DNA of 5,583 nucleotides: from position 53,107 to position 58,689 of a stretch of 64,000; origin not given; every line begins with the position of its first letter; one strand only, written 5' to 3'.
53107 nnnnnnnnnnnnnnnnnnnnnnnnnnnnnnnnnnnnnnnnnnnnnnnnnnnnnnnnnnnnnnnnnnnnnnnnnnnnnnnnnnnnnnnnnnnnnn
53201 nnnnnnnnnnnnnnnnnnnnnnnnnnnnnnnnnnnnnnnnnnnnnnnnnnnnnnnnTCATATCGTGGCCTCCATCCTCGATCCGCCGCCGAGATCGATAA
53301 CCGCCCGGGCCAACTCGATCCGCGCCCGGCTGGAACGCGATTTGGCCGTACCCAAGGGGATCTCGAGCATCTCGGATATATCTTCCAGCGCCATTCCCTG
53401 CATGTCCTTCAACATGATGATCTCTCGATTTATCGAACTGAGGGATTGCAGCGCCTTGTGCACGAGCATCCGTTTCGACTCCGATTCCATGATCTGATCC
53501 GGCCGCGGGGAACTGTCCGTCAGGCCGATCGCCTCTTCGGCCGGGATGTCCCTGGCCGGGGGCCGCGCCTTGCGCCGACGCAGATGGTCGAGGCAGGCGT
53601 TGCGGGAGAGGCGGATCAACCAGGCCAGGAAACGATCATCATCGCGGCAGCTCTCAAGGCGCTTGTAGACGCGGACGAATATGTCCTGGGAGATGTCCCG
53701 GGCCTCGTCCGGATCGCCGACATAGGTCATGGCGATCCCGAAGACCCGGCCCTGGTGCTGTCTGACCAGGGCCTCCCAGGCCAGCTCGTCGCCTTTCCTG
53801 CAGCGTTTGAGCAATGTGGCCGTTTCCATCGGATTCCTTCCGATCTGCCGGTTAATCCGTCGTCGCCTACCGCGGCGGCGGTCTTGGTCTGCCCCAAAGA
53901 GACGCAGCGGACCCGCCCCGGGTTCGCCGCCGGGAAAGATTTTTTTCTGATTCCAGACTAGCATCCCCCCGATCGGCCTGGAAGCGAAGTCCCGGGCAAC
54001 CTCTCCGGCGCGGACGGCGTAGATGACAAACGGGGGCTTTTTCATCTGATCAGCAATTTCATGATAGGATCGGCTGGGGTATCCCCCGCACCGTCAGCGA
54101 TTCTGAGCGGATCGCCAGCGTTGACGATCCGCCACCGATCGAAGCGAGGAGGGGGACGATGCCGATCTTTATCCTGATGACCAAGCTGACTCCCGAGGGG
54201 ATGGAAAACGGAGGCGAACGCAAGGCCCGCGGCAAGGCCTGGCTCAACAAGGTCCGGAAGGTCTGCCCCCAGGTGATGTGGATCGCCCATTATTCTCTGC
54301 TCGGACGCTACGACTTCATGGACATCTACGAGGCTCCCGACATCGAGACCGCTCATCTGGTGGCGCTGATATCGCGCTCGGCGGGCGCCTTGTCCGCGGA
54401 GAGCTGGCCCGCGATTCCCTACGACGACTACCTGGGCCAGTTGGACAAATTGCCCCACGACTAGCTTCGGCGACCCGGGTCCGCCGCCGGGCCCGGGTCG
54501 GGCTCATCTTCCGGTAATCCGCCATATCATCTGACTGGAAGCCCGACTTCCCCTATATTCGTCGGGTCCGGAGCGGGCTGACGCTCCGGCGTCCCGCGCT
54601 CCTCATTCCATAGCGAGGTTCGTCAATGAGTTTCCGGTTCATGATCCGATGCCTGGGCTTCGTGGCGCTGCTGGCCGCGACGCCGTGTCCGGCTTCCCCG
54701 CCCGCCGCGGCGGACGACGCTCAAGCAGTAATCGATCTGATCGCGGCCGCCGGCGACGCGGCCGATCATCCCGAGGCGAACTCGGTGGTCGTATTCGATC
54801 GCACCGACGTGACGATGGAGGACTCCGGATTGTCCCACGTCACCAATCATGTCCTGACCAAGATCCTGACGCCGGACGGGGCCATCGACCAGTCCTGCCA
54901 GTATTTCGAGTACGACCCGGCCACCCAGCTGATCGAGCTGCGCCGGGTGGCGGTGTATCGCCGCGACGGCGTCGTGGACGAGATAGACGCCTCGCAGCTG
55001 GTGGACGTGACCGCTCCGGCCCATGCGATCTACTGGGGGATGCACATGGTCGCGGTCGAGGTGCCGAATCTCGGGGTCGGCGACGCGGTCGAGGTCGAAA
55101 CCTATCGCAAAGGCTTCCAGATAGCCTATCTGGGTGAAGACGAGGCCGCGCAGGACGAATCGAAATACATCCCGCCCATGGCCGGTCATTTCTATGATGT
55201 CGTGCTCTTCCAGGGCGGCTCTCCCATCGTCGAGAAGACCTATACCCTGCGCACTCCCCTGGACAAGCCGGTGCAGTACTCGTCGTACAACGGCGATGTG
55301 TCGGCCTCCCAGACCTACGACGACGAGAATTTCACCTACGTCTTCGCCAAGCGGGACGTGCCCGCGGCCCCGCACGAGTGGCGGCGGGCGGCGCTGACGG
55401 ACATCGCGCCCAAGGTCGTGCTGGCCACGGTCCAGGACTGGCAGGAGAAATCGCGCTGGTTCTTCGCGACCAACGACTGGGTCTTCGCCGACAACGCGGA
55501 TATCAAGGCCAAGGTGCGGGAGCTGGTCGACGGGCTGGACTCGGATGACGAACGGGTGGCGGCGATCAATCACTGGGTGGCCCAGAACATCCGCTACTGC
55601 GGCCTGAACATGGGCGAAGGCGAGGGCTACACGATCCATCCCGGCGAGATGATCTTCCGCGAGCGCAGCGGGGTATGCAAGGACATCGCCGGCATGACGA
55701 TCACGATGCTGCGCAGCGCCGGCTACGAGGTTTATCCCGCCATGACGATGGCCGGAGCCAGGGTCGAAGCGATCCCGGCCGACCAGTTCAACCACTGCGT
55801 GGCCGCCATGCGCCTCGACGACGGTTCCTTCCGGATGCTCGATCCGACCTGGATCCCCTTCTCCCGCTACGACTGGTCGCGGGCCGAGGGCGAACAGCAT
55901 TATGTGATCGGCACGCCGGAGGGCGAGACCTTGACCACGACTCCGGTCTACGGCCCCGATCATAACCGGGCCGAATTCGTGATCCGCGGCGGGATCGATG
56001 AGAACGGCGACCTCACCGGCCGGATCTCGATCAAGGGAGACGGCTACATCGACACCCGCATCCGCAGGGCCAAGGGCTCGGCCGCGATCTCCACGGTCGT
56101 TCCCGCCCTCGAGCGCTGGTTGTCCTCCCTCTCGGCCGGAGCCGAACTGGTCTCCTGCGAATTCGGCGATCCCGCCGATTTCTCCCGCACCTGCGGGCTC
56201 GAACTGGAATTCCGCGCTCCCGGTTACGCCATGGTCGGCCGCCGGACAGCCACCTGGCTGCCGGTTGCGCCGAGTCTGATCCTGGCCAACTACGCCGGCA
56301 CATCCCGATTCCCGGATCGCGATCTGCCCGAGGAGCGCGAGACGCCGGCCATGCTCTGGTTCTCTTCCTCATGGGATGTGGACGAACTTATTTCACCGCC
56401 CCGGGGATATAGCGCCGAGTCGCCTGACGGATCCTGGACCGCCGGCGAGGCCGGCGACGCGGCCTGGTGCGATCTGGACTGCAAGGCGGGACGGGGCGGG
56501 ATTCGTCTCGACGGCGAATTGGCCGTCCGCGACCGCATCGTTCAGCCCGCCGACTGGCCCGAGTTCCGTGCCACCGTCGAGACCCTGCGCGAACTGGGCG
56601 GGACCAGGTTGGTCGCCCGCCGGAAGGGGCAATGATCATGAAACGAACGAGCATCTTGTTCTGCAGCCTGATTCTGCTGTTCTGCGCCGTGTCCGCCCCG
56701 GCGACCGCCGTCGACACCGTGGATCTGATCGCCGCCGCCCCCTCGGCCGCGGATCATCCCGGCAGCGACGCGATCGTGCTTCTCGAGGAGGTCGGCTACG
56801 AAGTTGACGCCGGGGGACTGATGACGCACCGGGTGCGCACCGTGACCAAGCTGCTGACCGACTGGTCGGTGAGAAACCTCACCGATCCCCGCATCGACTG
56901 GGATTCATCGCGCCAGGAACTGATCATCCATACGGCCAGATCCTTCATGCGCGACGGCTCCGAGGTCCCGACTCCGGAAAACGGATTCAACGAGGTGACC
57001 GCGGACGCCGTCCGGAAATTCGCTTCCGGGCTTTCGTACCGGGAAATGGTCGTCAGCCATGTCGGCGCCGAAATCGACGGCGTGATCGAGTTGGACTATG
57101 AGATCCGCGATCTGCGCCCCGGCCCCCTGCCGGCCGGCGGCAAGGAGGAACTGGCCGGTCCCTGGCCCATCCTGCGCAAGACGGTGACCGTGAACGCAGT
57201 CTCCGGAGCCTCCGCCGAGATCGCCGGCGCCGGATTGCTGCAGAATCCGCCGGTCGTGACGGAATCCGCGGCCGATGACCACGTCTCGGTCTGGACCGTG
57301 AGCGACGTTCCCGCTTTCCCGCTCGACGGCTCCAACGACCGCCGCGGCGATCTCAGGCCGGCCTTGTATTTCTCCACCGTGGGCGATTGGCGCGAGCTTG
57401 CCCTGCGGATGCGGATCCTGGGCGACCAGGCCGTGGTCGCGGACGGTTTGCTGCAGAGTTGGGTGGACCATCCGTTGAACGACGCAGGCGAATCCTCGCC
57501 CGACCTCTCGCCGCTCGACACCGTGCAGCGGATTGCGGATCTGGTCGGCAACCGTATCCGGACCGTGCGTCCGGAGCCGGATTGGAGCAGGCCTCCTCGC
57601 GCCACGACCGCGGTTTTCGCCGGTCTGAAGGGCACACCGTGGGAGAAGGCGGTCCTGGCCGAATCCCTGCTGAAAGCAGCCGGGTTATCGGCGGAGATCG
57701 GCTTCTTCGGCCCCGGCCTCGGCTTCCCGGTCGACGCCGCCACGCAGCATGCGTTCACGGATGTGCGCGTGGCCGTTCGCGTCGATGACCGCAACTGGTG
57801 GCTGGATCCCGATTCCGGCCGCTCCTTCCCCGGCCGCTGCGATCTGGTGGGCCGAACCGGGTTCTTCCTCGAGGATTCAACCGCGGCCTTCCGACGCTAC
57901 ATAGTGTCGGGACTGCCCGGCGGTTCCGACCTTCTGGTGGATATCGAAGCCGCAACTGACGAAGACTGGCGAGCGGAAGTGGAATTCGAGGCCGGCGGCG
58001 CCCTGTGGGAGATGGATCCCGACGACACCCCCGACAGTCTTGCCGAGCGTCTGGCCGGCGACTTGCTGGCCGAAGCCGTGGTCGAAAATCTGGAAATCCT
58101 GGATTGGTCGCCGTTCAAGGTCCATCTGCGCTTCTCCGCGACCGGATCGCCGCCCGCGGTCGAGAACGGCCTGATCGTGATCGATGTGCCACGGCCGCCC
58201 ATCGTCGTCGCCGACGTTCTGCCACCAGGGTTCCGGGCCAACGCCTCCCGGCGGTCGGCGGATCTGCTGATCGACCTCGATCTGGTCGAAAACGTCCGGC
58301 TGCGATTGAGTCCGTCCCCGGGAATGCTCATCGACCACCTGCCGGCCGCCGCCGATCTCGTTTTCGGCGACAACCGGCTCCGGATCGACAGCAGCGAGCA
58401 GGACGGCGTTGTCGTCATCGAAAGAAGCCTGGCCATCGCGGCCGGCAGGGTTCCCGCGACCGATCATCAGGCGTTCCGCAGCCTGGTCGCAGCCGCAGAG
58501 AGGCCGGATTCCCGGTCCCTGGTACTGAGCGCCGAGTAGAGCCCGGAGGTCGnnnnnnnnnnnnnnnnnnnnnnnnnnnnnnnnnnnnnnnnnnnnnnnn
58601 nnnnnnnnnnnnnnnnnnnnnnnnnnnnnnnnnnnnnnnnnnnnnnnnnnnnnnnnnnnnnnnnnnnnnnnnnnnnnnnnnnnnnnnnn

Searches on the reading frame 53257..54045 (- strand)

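Call 105: search_protein_families(library=pfam, proteins=[window:53257-54045:-], max_evalue=0.0001)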
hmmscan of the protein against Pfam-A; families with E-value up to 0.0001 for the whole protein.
window:53257-54045:- (262 aa): 4 families
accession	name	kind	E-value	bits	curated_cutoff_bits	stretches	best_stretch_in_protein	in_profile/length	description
PF04542.20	Sigma70_r2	-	4.2e-19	68.5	24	1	93-160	1-70/71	Sigma-70 region 2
PF08281.18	Sigma70_r4_2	-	1.1e-10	41.4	25.7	1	193-244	2-53/54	Sigma-70, region 4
PF04545.22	Sigma70_r4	-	1.2e-06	28.3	24.1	1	198-242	1-45/50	Sigma-70, region 4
PF07638.17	Sigma70_ECF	-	4.3e-05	23.9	21.1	1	74-248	3-182/185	ECF sigma factor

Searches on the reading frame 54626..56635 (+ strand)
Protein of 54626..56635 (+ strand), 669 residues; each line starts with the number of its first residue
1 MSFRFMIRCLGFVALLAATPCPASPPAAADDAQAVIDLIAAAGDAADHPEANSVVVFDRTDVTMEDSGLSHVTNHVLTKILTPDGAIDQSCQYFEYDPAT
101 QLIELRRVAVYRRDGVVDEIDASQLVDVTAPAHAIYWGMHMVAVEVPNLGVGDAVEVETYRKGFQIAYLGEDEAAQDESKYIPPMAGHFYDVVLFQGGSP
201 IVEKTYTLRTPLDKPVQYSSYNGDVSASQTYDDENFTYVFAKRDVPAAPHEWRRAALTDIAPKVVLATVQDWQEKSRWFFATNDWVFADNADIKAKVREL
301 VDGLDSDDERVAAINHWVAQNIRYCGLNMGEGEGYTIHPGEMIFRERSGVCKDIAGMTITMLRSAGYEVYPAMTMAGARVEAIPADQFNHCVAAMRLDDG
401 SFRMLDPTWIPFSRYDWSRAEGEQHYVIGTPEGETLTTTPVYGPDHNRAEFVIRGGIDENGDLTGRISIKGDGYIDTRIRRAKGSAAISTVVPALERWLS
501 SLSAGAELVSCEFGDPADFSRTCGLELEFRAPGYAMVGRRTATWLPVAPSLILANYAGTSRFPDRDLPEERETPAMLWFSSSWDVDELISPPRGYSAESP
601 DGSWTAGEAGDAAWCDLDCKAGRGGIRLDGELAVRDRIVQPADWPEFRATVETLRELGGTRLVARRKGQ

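Call 32: search_protein_families(library=pfam, proteins=[window:54626-56635:+], max_evalue=0.0001)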
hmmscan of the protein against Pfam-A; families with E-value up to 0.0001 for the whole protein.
window:54626-56635:+ (669 aa): 3 families
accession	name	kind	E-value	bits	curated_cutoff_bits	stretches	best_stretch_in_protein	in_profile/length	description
PF12969.12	DUF3857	-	2.4e-27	96.5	24.6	1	67-248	2-169/170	Domain of Unknown Function with PDB structure (DUF3857)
PF01841.26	Transglut_core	-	5e-09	36.8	23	1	296-407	3-108/108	Transglutaminase-like superfamily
PF04473.18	DUF553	-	6e-07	29.4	20.5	1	307-414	15-120/140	Transglutaminase-like domain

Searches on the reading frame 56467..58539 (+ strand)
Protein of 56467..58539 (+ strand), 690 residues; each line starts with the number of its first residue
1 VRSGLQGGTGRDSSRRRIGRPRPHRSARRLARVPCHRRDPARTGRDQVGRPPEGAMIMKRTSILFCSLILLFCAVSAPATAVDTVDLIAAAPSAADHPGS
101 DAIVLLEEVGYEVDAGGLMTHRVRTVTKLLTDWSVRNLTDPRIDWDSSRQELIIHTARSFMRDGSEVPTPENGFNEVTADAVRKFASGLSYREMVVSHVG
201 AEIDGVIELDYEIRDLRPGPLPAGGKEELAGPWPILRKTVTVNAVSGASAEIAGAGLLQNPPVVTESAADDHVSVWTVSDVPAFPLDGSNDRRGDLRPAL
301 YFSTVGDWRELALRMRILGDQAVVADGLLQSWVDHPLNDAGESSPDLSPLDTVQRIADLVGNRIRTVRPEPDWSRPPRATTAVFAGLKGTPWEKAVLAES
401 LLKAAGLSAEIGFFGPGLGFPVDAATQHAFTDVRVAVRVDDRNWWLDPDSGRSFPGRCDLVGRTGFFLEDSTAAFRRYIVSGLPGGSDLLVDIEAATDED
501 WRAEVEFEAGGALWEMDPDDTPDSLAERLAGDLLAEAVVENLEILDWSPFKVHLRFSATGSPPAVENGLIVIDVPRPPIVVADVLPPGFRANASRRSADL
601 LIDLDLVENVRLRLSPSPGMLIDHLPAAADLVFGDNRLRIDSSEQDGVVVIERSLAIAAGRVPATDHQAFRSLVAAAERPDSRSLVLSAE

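Call 105: search_protein_families(library=pfam, proteins=[window:56467-58539:+], max_evalue=0.0001)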
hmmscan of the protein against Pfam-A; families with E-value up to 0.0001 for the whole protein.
window:56467-58539:+ (690 aa): 1 family
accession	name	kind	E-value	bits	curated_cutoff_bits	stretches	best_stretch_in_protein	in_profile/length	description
PF12969.12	DUF3857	-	1.1e-15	58.5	24.6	1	117-284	3-169/170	Domain of Unknown Function with PDB structure (DUF3857)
